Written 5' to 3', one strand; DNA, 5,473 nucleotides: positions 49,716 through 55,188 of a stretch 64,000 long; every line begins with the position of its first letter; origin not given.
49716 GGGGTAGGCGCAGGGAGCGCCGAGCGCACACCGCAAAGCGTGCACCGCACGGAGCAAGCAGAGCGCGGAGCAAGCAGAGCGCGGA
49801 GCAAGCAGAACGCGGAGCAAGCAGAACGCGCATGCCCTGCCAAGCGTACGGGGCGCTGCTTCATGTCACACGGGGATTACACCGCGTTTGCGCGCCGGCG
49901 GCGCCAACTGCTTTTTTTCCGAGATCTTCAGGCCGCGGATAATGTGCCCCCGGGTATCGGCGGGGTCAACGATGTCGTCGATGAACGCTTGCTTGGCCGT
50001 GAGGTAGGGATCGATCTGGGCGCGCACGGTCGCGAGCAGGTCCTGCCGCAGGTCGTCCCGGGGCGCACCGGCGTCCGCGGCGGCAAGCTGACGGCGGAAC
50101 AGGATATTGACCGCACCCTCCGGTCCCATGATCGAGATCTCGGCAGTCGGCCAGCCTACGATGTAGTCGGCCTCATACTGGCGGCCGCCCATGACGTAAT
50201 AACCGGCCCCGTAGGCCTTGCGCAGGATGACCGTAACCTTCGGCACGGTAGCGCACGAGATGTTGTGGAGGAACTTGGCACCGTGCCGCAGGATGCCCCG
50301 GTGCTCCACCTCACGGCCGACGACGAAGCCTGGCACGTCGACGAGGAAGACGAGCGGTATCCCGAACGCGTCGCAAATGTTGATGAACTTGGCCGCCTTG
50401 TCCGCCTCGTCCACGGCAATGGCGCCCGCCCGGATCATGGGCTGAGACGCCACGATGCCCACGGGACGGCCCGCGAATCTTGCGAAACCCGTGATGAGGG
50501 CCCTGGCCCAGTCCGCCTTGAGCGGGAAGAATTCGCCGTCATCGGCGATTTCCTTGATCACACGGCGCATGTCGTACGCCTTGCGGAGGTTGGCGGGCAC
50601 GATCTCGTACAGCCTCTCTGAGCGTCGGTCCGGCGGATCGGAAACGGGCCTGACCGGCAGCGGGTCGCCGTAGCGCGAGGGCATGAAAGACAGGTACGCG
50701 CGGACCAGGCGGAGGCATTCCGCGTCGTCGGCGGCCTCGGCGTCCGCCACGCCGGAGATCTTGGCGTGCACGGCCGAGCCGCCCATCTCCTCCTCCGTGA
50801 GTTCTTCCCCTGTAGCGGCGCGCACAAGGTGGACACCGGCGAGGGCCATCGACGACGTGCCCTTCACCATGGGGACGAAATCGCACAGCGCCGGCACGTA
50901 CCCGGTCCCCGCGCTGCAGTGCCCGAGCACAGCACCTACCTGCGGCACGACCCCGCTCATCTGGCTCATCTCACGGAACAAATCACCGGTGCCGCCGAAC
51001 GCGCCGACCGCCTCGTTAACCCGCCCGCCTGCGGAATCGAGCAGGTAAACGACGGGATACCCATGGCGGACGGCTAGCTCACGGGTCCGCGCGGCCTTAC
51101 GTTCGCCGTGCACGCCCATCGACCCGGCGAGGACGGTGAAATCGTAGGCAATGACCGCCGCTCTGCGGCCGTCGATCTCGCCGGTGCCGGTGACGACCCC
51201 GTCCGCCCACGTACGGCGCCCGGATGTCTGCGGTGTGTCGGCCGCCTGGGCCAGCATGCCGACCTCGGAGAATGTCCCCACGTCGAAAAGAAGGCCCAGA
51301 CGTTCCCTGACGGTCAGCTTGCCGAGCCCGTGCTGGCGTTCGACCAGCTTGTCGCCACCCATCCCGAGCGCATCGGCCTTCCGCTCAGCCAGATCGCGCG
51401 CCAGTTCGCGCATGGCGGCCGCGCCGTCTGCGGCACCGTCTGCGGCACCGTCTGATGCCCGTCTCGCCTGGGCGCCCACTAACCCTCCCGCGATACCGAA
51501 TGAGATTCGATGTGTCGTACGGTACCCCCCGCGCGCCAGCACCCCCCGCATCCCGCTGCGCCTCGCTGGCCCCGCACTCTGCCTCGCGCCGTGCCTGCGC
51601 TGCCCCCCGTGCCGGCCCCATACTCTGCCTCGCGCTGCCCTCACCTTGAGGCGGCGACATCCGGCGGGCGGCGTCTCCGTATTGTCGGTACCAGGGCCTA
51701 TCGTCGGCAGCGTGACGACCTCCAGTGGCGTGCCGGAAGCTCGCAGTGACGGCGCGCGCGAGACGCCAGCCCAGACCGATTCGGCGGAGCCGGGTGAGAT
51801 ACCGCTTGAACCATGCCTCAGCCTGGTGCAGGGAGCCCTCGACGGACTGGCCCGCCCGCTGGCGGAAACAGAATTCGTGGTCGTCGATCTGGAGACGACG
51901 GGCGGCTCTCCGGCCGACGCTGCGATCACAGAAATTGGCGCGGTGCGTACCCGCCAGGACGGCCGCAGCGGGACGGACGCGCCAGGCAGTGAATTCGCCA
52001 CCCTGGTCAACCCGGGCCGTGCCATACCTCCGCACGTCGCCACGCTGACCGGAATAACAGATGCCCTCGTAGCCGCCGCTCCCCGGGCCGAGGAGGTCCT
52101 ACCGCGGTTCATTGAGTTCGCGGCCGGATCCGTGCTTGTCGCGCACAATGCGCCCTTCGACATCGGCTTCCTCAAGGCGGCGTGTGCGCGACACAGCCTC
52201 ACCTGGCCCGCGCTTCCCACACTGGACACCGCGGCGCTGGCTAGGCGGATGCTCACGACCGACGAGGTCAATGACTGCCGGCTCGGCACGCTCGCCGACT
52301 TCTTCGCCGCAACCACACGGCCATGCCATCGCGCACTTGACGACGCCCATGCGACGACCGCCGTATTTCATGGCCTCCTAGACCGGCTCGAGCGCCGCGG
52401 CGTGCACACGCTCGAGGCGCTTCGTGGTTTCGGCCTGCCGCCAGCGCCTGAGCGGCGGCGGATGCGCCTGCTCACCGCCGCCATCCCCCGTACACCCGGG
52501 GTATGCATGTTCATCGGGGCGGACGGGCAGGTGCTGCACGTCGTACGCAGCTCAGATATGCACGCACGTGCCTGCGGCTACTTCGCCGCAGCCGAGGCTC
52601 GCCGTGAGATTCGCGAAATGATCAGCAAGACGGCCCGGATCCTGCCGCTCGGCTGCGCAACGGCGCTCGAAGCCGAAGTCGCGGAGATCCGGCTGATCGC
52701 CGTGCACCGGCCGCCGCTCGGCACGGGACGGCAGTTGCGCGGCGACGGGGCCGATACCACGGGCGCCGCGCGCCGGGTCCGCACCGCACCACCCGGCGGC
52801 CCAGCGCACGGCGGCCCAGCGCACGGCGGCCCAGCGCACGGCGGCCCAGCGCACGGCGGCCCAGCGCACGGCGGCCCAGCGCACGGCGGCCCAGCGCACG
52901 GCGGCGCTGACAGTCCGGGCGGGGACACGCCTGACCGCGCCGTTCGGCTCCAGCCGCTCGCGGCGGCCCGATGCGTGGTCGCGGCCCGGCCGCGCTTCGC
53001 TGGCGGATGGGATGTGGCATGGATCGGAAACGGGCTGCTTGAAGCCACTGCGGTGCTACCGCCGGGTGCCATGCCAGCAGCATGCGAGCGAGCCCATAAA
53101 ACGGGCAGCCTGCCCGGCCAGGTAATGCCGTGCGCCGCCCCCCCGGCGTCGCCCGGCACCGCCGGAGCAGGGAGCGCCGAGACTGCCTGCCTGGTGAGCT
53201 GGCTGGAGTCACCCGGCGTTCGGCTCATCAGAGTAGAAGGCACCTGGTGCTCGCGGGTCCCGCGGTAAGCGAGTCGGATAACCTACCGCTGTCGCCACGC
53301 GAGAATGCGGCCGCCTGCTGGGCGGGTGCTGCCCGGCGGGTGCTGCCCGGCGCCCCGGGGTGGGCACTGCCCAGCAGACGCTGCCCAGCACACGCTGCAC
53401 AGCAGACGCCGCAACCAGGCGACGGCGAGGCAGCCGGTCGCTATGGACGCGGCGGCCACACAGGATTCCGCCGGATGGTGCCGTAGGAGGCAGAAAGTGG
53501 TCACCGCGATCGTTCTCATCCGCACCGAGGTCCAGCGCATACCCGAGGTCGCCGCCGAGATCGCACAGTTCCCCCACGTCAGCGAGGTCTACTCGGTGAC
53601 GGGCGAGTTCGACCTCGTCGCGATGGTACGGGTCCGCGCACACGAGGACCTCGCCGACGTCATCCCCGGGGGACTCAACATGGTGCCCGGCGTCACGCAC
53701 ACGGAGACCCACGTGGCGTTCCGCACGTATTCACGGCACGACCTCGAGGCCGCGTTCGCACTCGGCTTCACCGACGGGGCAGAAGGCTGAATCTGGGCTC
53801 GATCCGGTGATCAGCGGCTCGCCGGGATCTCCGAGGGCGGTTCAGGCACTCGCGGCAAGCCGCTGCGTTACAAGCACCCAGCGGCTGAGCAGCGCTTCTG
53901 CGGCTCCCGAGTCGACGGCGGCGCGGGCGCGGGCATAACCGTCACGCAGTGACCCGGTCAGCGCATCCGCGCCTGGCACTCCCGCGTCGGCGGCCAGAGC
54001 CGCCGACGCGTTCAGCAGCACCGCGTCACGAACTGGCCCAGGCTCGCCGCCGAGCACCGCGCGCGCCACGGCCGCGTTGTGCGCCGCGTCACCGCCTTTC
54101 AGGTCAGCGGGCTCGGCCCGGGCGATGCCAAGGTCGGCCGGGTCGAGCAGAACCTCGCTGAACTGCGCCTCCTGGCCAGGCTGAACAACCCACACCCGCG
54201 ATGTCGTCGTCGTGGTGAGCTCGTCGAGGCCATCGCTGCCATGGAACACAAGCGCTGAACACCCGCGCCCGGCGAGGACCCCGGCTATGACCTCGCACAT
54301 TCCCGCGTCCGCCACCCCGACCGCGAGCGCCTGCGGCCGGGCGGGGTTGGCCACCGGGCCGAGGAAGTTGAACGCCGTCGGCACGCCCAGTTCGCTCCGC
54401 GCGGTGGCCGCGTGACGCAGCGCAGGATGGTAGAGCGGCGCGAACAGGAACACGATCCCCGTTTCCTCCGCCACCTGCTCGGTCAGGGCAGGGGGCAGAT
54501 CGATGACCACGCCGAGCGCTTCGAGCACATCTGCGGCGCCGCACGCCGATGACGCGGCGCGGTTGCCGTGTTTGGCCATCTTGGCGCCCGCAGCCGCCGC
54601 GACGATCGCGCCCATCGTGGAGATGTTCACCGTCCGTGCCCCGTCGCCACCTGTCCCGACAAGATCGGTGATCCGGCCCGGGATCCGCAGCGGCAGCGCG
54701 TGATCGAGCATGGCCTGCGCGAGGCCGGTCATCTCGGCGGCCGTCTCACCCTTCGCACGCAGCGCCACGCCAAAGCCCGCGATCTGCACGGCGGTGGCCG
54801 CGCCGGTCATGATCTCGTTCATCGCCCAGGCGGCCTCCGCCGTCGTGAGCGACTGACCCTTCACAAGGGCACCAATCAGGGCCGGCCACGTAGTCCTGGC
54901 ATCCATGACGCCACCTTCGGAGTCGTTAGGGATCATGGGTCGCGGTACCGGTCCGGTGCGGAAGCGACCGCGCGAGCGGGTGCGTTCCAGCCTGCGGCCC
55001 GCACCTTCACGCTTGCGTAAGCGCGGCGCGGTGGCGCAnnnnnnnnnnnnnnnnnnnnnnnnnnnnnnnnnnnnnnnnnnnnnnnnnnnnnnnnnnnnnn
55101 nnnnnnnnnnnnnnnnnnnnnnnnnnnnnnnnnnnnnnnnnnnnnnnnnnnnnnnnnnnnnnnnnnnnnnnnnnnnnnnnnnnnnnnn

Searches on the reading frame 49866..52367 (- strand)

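Call 76: search_protein_families(library=pfam, proteins=[window:49866-52367:-], max_evalue=0.00001)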
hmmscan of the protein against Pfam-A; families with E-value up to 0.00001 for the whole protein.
window:49866-52367:- (833 aa): 2 families
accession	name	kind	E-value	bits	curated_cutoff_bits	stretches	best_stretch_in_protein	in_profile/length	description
PF01039.27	Carboxyl_trans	-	8.6e-156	519.8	22.3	1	345-831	2-493/493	Carboxyl transferase domain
PF03255.19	ACCA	-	7.5e-13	48.8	23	1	622-766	92-240/310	Acetyl co-enzyme A carboxylase carboxyltransferase-like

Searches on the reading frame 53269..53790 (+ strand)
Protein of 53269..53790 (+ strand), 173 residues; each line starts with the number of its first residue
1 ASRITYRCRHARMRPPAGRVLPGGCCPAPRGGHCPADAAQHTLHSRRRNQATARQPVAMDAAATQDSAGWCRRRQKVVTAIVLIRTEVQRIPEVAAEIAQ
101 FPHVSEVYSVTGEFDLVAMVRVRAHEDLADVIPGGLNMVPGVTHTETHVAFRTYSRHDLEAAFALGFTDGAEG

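Call 76: search_protein_families(library=pfam, proteins=[window:53269-53790:+], max_evalue=0.00001)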
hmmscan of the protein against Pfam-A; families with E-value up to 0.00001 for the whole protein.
window:53269-53790:+ (173 aa): 2 families
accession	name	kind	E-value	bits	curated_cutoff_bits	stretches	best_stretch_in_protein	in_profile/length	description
PF01037.27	AsnC_trans_reg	-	1.3e-17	63.9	25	1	82-153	1-73/73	Lrp/AsnC ligand binding domain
PF22482.2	AsnC_trans_reg_3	-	7.4e-07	29.6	24.4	1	90-152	23-84/95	PF0864 C-terminal dimeric alpha+beta barrel domain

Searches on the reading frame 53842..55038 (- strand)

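Call 76: search_protein_families(library=pfam, proteins=[window:53842-55038:-], max_evalue=0.00001)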
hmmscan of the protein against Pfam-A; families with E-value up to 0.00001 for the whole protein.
window:53842-55038:- (398 aa): 2 families
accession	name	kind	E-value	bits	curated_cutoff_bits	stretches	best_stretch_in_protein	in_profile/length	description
PF00591.27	Glycos_transf_3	-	2e-72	244.3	27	1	122-380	3-252/253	Glycosyl transferase family, a/b domain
PF02885.22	Glycos_trans_3N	-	4.6e-22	78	26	1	54-114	3-63/63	Glycosyl transferase family, helical bundle domain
